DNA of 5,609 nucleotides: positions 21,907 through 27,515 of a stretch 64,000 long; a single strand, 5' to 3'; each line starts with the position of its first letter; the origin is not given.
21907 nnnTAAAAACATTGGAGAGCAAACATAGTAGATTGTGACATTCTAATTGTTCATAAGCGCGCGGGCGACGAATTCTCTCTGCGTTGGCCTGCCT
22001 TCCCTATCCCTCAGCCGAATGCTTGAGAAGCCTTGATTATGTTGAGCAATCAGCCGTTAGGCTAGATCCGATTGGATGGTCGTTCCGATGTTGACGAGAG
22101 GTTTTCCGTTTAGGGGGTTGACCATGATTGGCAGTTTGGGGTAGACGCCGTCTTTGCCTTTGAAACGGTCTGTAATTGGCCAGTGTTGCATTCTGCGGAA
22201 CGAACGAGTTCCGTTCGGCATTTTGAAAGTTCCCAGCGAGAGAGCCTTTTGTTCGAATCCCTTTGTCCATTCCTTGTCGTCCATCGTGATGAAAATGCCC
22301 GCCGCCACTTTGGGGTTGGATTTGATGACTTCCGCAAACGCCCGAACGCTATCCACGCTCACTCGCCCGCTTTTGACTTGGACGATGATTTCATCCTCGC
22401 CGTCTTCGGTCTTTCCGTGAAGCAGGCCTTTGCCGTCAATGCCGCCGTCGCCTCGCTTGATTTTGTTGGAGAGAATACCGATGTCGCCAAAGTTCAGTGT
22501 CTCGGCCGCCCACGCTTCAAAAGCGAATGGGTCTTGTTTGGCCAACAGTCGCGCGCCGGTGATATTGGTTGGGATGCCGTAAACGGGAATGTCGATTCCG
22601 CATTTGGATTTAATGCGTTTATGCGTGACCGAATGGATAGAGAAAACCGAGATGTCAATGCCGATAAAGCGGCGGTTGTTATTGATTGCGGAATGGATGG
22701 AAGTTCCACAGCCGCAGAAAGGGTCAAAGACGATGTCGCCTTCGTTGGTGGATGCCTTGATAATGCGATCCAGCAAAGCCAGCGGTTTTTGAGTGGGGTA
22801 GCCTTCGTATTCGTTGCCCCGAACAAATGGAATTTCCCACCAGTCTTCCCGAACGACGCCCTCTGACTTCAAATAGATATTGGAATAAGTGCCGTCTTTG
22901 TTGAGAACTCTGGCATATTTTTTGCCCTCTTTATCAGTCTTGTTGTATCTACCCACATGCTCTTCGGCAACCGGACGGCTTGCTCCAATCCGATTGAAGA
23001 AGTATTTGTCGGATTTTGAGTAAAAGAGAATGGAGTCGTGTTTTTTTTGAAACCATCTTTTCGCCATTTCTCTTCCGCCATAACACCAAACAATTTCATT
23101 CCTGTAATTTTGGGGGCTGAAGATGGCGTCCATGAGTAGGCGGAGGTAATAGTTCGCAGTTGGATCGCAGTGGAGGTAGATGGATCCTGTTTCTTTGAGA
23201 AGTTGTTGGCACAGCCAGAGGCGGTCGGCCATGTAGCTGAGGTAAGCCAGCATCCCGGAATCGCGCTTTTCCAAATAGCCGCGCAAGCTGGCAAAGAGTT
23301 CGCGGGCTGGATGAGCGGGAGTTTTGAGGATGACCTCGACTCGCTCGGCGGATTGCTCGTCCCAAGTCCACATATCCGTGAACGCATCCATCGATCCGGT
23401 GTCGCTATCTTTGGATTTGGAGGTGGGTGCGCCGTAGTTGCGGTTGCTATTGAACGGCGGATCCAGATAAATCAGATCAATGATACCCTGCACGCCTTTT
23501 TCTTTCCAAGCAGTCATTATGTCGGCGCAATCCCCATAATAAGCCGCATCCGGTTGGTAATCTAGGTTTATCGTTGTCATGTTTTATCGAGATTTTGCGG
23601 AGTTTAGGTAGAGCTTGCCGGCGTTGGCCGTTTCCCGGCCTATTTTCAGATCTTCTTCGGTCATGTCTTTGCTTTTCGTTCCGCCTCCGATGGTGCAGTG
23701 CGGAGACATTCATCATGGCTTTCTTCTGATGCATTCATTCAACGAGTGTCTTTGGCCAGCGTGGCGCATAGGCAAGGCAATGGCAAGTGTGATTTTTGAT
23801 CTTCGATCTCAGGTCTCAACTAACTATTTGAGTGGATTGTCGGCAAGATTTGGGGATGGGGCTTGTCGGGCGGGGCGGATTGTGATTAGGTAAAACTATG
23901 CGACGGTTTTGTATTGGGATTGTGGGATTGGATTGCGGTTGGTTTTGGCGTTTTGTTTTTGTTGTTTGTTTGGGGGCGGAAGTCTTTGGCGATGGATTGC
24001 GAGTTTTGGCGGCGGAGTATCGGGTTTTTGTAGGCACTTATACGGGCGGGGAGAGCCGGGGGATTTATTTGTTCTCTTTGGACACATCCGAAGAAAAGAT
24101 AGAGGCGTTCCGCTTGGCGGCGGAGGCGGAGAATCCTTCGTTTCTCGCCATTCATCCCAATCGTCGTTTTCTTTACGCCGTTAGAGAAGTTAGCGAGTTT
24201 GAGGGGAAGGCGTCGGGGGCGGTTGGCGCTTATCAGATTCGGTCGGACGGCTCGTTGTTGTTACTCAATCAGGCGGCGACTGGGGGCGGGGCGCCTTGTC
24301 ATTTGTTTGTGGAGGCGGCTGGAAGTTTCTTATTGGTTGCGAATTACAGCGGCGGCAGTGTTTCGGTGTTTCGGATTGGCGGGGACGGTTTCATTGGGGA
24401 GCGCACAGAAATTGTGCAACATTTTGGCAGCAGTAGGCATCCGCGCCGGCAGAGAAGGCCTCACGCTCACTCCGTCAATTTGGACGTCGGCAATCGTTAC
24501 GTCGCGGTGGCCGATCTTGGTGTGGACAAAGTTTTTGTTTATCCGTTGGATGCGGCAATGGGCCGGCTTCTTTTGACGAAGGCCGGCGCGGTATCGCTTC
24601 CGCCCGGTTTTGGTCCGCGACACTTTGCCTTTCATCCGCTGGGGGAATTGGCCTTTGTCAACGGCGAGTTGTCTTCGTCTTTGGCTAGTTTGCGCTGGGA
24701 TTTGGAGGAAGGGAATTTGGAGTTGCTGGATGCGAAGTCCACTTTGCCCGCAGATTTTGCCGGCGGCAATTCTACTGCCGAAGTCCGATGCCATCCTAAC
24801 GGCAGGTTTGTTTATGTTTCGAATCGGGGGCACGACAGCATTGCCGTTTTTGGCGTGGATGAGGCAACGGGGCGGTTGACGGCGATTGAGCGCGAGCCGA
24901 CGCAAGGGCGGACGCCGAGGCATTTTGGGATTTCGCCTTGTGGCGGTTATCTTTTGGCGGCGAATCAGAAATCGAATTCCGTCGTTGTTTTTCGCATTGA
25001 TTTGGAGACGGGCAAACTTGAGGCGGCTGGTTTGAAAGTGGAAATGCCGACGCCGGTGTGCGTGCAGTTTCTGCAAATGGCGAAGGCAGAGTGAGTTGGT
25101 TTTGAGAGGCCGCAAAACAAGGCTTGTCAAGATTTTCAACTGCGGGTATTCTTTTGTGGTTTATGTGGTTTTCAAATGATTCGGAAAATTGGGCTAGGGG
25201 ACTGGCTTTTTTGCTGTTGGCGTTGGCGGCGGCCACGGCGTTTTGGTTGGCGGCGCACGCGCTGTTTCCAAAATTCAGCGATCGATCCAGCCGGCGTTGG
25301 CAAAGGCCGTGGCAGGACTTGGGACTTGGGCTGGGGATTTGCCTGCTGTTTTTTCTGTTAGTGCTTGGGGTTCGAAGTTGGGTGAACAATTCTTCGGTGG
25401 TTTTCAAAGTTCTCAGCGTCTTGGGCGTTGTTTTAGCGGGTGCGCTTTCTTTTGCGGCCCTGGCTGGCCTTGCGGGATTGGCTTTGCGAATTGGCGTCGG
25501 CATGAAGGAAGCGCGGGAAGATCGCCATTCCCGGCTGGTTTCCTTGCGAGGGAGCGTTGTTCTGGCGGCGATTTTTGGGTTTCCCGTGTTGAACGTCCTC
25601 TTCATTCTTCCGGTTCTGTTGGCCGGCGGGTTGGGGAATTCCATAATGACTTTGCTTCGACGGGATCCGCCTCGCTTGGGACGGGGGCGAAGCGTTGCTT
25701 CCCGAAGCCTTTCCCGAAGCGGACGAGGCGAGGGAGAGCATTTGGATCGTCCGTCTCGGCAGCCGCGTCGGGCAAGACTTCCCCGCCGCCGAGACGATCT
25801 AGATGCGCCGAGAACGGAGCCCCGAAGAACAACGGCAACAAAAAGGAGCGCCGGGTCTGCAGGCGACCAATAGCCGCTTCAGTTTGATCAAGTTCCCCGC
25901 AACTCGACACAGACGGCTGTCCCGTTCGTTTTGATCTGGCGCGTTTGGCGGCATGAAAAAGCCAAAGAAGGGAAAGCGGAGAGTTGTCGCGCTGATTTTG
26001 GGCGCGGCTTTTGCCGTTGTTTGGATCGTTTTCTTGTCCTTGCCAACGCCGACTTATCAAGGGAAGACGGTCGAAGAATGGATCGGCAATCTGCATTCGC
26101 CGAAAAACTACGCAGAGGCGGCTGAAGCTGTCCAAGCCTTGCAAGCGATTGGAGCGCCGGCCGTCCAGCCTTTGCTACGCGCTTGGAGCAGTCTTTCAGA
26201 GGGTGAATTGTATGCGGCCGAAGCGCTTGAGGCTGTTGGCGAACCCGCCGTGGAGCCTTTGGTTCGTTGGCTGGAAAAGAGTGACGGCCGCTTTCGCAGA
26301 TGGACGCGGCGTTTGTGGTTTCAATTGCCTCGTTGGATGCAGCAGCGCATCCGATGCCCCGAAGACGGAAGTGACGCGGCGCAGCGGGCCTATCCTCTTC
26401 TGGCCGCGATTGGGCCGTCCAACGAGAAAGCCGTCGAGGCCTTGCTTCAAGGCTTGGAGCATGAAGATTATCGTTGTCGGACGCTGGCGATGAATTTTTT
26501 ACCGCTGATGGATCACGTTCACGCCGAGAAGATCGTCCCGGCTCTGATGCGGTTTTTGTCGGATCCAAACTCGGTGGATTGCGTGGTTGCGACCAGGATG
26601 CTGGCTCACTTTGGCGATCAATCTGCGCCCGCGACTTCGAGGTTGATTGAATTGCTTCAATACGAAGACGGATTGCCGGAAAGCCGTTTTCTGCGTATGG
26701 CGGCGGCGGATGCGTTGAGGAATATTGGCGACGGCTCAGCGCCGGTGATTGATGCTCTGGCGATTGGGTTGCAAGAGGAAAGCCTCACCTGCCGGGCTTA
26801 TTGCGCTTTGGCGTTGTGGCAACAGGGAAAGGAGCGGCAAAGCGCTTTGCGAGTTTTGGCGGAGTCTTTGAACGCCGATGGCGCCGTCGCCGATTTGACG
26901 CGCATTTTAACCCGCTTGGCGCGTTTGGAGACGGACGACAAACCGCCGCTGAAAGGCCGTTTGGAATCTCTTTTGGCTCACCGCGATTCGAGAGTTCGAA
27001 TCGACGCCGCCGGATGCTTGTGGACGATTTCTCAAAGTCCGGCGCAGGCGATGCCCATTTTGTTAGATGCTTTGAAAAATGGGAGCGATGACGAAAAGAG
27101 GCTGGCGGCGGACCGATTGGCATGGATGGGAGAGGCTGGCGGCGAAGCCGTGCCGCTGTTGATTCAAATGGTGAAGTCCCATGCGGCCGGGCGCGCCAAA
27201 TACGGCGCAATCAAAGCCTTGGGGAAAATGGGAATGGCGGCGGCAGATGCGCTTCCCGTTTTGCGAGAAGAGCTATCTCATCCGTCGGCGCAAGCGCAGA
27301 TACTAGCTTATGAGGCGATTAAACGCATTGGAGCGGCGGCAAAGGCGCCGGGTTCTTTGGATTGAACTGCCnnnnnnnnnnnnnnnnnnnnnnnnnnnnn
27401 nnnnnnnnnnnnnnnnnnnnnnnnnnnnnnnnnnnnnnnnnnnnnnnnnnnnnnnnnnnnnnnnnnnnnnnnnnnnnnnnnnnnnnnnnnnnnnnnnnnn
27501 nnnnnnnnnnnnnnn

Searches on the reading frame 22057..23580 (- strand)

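Call 58: search_protein_families(library=pfam, proteins=[window:22057-23580:-], max_evalue=0.00001)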
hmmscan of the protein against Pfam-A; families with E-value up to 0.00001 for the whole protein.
window:22057-23580:- (507 aa): 2 families
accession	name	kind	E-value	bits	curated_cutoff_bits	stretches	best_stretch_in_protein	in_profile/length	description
PF01555.25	N6_N4_Mtase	-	2.5e-43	149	26.7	1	34-311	1-212/221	DNA methylase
PF04471.18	Mrr_cat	-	4.6e-08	33.6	21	1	347-434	2-87/115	Restriction endonuclease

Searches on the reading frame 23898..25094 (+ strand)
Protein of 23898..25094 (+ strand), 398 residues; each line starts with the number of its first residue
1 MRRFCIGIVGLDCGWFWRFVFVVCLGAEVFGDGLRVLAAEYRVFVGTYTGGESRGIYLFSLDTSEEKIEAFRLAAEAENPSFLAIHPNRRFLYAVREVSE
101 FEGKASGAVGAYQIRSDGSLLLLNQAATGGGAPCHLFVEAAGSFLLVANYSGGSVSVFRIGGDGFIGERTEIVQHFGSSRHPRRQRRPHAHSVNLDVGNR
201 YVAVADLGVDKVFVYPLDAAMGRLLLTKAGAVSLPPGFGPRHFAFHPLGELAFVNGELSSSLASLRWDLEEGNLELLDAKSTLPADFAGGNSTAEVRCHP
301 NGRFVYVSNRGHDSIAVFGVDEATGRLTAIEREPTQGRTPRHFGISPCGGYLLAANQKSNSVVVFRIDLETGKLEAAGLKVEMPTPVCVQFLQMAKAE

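Call 58: search_protein_families(library=pfam, proteins=[window:23898-25094:+], max_evalue=0.00001)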
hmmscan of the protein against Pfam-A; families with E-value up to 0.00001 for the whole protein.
window:23898-25094:+ (398 aa): 1 family
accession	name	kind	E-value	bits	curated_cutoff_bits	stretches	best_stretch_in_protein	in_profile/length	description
PF10282.15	Lactonase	-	7e-115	384.3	21.7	1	43-391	2-344/344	Lactonase, 7-bladed beta-propeller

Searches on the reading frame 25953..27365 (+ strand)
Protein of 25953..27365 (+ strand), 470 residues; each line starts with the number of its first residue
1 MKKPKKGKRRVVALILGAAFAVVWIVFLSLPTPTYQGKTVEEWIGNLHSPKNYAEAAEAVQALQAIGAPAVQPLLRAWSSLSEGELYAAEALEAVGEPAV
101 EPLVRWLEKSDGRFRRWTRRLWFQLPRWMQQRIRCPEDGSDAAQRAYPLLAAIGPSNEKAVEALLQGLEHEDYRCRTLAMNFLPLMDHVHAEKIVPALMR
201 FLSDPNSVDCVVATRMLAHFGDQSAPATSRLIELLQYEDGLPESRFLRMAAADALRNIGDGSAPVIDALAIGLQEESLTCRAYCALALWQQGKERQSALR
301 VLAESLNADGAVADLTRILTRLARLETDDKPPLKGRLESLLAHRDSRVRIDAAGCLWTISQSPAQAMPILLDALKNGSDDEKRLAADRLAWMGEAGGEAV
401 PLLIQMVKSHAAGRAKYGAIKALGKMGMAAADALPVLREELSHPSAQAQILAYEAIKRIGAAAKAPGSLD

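Call 58: search_protein_families(library=pfam, proteins=[window:25953-27365:+], max_evalue=0.00001)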
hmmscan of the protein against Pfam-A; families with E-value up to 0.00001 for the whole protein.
window:25953-27365:+ (470 aa): 3 families
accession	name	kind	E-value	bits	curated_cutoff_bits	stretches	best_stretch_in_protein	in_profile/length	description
PF13646.12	HEAT_2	-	9e-22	77.6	27.7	0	196-286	2-85/88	HEAT repeats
PF03130.22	HEAT_PBS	-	1.4e-07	31.8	20.9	0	247-273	1-25/27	PBS lyase HEAT-like repeat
PF00514.29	Arm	-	9.2e-06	26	20.6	0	337-360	17-40/41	Armadillo/beta-catenin-like repeat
